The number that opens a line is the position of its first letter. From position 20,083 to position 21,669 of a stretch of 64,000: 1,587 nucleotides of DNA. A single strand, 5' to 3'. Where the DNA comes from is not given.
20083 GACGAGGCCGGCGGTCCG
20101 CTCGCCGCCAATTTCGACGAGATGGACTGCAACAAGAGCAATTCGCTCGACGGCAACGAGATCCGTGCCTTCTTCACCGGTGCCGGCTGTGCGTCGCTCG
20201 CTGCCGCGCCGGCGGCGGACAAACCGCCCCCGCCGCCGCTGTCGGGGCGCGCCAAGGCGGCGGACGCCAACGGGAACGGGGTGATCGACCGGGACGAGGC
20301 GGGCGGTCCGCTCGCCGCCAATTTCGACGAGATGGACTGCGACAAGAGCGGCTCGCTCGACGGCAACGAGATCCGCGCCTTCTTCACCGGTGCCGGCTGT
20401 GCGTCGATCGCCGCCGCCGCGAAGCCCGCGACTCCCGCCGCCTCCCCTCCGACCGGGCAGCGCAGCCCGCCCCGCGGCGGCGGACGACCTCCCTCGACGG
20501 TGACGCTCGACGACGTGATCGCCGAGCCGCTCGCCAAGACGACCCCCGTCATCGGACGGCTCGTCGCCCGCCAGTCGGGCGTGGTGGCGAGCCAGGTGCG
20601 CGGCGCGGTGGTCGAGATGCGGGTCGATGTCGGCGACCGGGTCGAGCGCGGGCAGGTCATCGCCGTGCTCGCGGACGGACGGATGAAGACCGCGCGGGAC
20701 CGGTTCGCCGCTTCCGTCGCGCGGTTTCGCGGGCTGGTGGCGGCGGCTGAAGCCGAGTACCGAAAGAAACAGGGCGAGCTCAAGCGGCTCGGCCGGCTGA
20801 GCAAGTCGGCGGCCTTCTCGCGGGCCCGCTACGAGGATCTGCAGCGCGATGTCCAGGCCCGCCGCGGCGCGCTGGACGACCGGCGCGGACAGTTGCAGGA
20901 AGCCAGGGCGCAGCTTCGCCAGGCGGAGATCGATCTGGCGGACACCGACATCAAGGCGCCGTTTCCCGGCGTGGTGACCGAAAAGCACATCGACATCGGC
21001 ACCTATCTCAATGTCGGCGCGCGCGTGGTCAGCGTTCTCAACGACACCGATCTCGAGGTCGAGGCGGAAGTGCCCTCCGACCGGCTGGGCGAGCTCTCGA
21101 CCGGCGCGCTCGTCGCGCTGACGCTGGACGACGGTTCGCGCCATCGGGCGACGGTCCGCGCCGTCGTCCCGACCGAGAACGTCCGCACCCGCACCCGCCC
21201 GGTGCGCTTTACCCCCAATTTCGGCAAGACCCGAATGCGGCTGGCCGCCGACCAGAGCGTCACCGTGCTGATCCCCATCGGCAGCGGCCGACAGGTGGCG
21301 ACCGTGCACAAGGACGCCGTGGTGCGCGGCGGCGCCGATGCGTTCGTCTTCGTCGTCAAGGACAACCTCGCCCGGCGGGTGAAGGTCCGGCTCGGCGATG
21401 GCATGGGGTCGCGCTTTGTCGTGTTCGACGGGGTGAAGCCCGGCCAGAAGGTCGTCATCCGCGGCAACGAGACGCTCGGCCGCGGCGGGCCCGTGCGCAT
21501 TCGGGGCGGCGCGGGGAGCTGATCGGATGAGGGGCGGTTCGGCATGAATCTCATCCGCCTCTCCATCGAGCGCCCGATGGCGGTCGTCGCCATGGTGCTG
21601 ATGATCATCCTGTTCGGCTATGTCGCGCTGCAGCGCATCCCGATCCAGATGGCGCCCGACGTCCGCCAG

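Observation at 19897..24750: RND efflux adaptor fused to four EF-hand Ca2+-binding loops: candidate calcium-sensing efflux system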

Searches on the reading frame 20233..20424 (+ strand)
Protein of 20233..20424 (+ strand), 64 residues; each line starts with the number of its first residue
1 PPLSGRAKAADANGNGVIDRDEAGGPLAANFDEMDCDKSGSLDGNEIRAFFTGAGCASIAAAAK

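Call 42: search_protein_representatives(alignment_id=A2)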
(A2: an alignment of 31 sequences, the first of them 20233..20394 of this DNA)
Query: 31 sequences, 54 profile positions. Proteins with E-value up to 0.001 (for the whole library): 5687; up to 1e-10: 600; up to 1e-30: 21. The best 150 are listed.
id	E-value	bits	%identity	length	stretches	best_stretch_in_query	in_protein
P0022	4.2e-75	263.8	-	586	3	1-54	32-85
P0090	3.2e-66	235.3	-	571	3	1-53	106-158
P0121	1.6e-57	207.4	-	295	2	1-54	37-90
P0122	1.0e-54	198.5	-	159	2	1-54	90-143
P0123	1.5e-52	191.5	-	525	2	1-54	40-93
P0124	9.0e-51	185.8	-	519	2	1-54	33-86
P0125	7.2e-50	182.9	-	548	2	1-53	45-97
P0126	9.7e-48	176.1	-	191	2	2-54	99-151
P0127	1.2e-47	175.9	-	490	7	7-45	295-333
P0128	4.4e-46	170.8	-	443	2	1-54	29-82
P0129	1.8e-45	168.9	-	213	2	1-52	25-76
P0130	8.8e-44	163.5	-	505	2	1-53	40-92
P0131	1.2e-43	163.0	-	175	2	1-54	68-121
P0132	1.9e-43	162.4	-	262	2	1-52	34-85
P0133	4.6e-42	158.0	-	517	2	1-52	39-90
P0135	9.0e-35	134.6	-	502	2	1-53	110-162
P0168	2.1e-24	101.4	-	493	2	1-50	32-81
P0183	2.6e-22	94.7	-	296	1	1-54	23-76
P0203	1.3e-20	89.3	-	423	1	1-52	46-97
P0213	9.7e-20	86.5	-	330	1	1-51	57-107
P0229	2.0e-18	82.3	-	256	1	1-53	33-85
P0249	1.8e-17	79.2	-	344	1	1-54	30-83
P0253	2.7e-17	78.7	-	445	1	4-54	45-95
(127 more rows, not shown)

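Call 44: search_protein_families(library=pfam, proteins=[P0128, P0183, P0203, P0253, P0249, P0135, P0168, P0213, P0229], max_evalue=0.001)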
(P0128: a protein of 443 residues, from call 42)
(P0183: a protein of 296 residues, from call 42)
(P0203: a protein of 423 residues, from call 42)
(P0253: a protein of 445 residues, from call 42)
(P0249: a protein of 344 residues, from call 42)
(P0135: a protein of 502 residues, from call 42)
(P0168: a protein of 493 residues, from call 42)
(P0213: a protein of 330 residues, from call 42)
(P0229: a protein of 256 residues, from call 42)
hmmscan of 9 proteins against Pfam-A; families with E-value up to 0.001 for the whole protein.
P0128 (443 aa): 5 families
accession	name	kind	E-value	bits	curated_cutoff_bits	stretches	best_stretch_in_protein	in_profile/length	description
PF12706.13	Lactamase_B_2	-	5.3e-18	65.8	27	1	191-400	4-199/200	Beta-lactamase superfamily domain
PF00753.33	Lactamase_B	-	4.8e-07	30.4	22.7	1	176-339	4-152/196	Metallo-beta-lactamase superfamily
PF13499.12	EF-hand_7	-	8.4e-06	26.5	30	0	54-116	5-61/67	EF-hand domain pair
PF00036.39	EF-hand_1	-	1.7e-05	24.5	25.4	0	54-77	3-26/29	EF hand domain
PF13405.12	EF-hand_6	-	3.1e-05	23.8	25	0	102-121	7-26/30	EF-hand domain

P0183 (296 aa): 2 families
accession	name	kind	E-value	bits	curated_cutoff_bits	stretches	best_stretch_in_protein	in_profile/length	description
PF12706.13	Lactamase_B_2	-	2.9e-14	53.6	27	1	116-285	3-156/200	Beta-lactamase superfamily domain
PF00753.33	Lactamase_B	-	2.1e-07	31.5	22.7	1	102-166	4-64/196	Metallo-beta-lactamase superfamily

P0203 (423 aa): 2 families
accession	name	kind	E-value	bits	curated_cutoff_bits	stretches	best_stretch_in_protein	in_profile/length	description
PF03480.18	DctP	-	7.5e-37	127.6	23.4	1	131-398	15-283/286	Bacterial extracellular solute-binding protein, family 7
PF00036.39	EF-hand_1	-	0.00042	20.1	25.4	0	74-93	6-25/29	EF hand domain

P0253 (445 aa): 1 family
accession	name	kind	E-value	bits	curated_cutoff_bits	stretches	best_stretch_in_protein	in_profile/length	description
PF03480.18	DctP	-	4.1e-18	66.1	23.4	1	142-408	16-281/286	Bacterial extracellular solute-binding protein, family 7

P0249 (344 aa): 3 families
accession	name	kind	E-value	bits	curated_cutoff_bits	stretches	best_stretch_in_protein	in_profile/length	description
PF01738.24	DLH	-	6.9e-13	49.1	21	1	108-342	3-216/217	Dienelactone hydrolase family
PF12740.14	PETase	-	6.5e-06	26.2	28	1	117-273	52-187/263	PET hydrolase-like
PF07224.18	Chlorophyllase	-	0.00023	20.5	26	1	109-210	32-127/301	Chlorophyllase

P0135 (502 aa): 8 families
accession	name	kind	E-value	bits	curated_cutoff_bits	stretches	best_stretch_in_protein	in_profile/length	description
PF16576.10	HlyD_D23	-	5.8e-15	55.6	30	1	189-401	16-197/214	Barrel-sandwich domain of CusB or HlyD membrane-fusion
PF13437.12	HlyD_3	-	2.1e-12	48.2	22.2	1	317-405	2-93/106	HlyD family secretion protein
PF13405.12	EF-hand_6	-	3.1e-12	45.5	25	0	134-161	2-29/30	EF-hand domain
PF00036.39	EF-hand_1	-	4.8e-09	35.6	25.4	0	138-159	6-27/29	EF hand domain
PF13499.12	EF-hand_7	-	2.2e-08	34.8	30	1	56-129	4-61/67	EF-hand domain pair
PF13202.12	EF-hand_5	-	9e-07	28.5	25.9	0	138-157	5-24/25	EF hand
PF13533.13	Biotin_lipoyl_2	-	7.8e-06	26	29.8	1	195-224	3-32/32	Biotin-lipoyl like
PF00364.28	Biotin_lipoyl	-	0.00013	22.1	22.1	0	190-223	3-36/73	Biotin-requiring enzyme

P0168 (493 aa): 8 families
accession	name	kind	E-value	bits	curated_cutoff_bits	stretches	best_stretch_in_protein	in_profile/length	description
PF16576.10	HlyD_D23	-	4.7e-24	85.3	30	1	168-396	4-203/214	Barrel-sandwich domain of CusB or HlyD membrane-fusion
PF13437.12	HlyD_3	-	4.8e-15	56.6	22.2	1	306-400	2-98/106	HlyD family secretion protein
PF13533.13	Biotin_lipoyl_2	-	2.1e-08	34.2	29.8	1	183-212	2-31/32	Biotin-lipoyl like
PF13405.12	EF-hand_6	-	3.7e-07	29.7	25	0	126-150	3-27/30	EF-hand domain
PF00364.28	Biotin_lipoyl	-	6.6e-07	29.5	22.1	1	184-212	45-73/73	Biotin-requiring enzyme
PF00036.39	EF-hand_1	-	3.8e-05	23.4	25.4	0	37-51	7-21/29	EF hand domain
PF13499.12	EF-hand_7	-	0.00019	22.2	30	0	57-120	5-61/67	EF-hand domain pair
PF13202.12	EF-hand_5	-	0.00092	19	25.9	0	129-148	5-24/25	EF hand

P0213 (330 aa): 7 families
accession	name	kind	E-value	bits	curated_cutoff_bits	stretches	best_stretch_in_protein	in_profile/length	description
PF13437.12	HlyD_3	-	7.3e-08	33.5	22.2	1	283-322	1-40/106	HlyD family secretion protein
PF16576.10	HlyD_D23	-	3.8e-07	30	30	1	152-321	10-148/214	Barrel-sandwich domain of CusB or HlyD membrane-fusion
PF13202.12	EF-hand_5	-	1.9e-06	27.5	25.9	0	85-104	5-24/25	EF hand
PF13405.12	EF-hand_6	-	2.2e-06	27.3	25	0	85-107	6-28/30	EF-hand domain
PF00036.39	EF-hand_1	-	9.7e-06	25.2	25.4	0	85-107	6-28/29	EF hand domain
PF13499.12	EF-hand_7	-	0.00019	22.2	30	0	85-112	8-36/67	EF-hand domain pair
PF00364.28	Biotin_lipoyl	-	0.00084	19.6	22.1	0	168-190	15-36/73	Biotin-requiring enzyme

P0229 (256 aa): 7 families
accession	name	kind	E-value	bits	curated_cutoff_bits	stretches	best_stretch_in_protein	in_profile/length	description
PF13202.12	EF-hand_5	-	8e-07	28.7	25.9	0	38-52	6-20/25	EF hand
PF00036.39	EF-hand_1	-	1.7e-06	27.6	25.4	0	38-52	7-21/29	EF hand domain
PF16576.10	HlyD_D23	-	2.1e-06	27.6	30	1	114-221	18-136/214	Barrel-sandwich domain of CusB or HlyD membrane-fusion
PF13533.13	Biotin_lipoyl_2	-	2.7e-06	27.5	29.8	1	117-145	2-30/32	Biotin-lipoyl like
PF13405.12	EF-hand_6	-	3.6e-06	26.7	25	0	61-82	6-27/30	EF-hand domain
PF13499.12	EF-hand_7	-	0.00071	20.3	30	0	61-96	8-46/67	EF-hand domain pair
PF13437.12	HlyD_3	-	0.00079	20.6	22.2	0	118-173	2-62/106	HlyD family secretion protein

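Call 45: predict_structure(alignment_id=A3)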
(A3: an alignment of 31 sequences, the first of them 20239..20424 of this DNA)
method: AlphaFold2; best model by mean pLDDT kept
length: 62 residues; sequences in the alignment: 31
mean_pLDDT: 87.5   pTM: 0.69
mean pLDDT of the five models: 87.5, 87.5, 86.7, 86.2, 84.9
residues with pLDDT >= 90: 38; 70-90: 20; 50-70: 3; < 50: 1
segments of 3 or more residues with pLDDT < 50: none
pLDDT, mean of each block of 10 residues (from residue 1): 83 93 92 93 91 80 54
secondary structure, 60 per line:
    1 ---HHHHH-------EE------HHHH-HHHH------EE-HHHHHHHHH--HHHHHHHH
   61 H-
elements in order: H4-8 H24-27 H29-32 H42-50 H53-61

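Call 50: fold_search(model_id=the predicted structure, library=pdb)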
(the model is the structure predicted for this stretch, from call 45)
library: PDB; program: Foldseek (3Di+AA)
matches with E <= 10: 921; with E <= 0.001: 0
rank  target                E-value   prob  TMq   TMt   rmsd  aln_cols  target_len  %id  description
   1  2pmy_A                4.8e-02  0.99  0.61  0.53   3.6        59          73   27  EF-hand domain of human RASEF (released 2007-05-08)
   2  5mwc_D                5.9e-02  1.00  0.56  0.14   2.1        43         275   37  Crystal structure of the genetically-encoded green calcium indicator NTnC in its calcium bound state (released 2018-02-14)
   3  8c0t                  7.8e-02  0.99  0.56  0.13   3.6        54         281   28  NRS 1.2: Fluorescent Sensors for Imaging Interstitial Calcium (released 2023-11-15)
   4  6tz8_B                8.3e-02  0.99  0.55  0.21   3.0        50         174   34  Crystal structure of Cryptococcus neoformans Calceineurin A, Calcineurin B, and FKBP12 with FK-506 (released 2019-09-18)
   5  2m7m_MODEL_1_A        9.6e-02  0.95  0.55  0.52   3.6        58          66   26  N-terminal domain of EhCaBP1 structure (released 2013-06-19)
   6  2pmy_B                1.5e-01  0.97  0.60  0.53   3.5        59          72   25  EF-hand domain of human RASEF (released 2007-05-08)
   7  4mry                  1.9e-01  0.97  0.55  0.19   2.9        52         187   33  Crystal Structure of Ca(2+)- discharged Y138F obelin mutant from Obelia longissima at 1.30 Angstrom resolution (released 2014-03-12)
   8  4n1g_A                1.9e-01  0.97  0.56  0.19   3.5        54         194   28  Crystal Structure of Ca(2+)- discharged F88Y obelin mutant from Obelia longissima at 1.50 Angstrom resolution (released 2014-02-19)
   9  1jfj_MODEL_1_A        1.9e-01  0.84  0.50  0.26   3.2        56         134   27  NMR SOLUTION STRUCTURE OF AN EF-HAND CALCIUM BINDING PROTEIN FROM ENTAMOEBA HISTOLYTICA (released 2001-12-19)
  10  6gez_A                2.0e-01  0.97  0.55  0.07   2.6        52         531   33  THE STRUCTURE OF TWITCH-2B N532F (released 2019-08-21)
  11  4ygc_H                2.0e-01  0.91  0.54  0.57   4.6        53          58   21  Crystal structure of ERGIC-53/MCFD2, monoclinic calcium-bound form 1 (released 2016-04-06)
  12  4zcu_A                2.2e-01  0.97  0.62  0.27   2.8        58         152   29  Structure of calcium-bound regulatory domain of the human ATP-Mg/Pi carrier in the P2 form (released 2015-07-22)
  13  6gez_B                2.2e-01  0.93  0.48  0.06   2.7        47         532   34  THE STRUCTURE OF TWITCH-2B N532F (released 2019-08-21)
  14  6gel_A                2.3e-01  0.96  0.55  0.07   2.3        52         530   33  The structure of TWITCH-2B (released 2019-08-21)
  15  4n5x                  2.3e-01  0.93  0.53  0.23   3.9        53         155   32  Crystal structure of N-terminal calmodulin-like Calcium sensor of human mitochondrial ATP-Mg/Pi carrier SCaMC1 (released 2013-12-18)
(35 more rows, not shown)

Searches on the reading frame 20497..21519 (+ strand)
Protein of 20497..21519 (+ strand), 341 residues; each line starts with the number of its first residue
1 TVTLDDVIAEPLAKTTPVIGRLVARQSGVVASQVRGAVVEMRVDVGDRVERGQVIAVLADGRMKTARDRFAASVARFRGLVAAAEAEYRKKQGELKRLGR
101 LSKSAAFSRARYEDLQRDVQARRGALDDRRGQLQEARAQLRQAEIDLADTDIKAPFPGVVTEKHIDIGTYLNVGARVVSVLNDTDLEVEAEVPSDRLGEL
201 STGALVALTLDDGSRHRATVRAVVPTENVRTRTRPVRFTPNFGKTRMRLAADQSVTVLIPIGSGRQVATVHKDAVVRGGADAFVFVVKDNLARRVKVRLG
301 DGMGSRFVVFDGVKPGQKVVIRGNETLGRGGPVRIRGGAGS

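Call 18: search_solved_structures(query=window:20497-21519:+, max_evalue=0.001, show_alignments=0)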
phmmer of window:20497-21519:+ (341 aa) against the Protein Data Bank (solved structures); distinct sequences matched with E-value up to 0.001: 12.
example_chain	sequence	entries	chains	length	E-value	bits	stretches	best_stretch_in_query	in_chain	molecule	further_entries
6vej_P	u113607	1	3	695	3.7e-22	82.6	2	19-335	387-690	Probable Resistance-Nodulation-Cell Division (RND) efflux membrane fusion protein,Probable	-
20yy_D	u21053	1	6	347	1.1e-14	58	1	19-334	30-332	Multidrug efflux RND transporter periplasmic adaptor subunit MexJ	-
3fpp_A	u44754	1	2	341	3.8e-08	36.6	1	13-321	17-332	Macrolide-specific efflux protein macA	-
5nik_D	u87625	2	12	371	5e-08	36.2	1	13-321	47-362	Macrolide export protein MacA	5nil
4l8j_A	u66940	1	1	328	7.1e-08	35.7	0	133-198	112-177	Putative efflux transporter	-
4dk0_A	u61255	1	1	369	1.1e-07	35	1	14-225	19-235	Putative MacA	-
9qgy_G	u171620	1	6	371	1.1e-07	35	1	13-321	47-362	Macrolide export protein MacA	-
4tko_B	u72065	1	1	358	9.7e-06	28.7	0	100-210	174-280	EmrA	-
5ng5_E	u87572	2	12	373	0.00019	24.4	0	7-333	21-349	Multidrug efflux pump subunit AcrA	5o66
5v5s_D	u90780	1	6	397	0.00022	24.2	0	7-333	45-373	Multidrug efflux pump subunit AcrA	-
9tg4_D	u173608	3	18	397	0.00024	24.1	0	7-333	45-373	Multidrug efflux pump subunit AcrA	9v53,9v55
5xu0_A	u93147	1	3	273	0.00078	22.4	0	31-209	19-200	Membrane-fusion protein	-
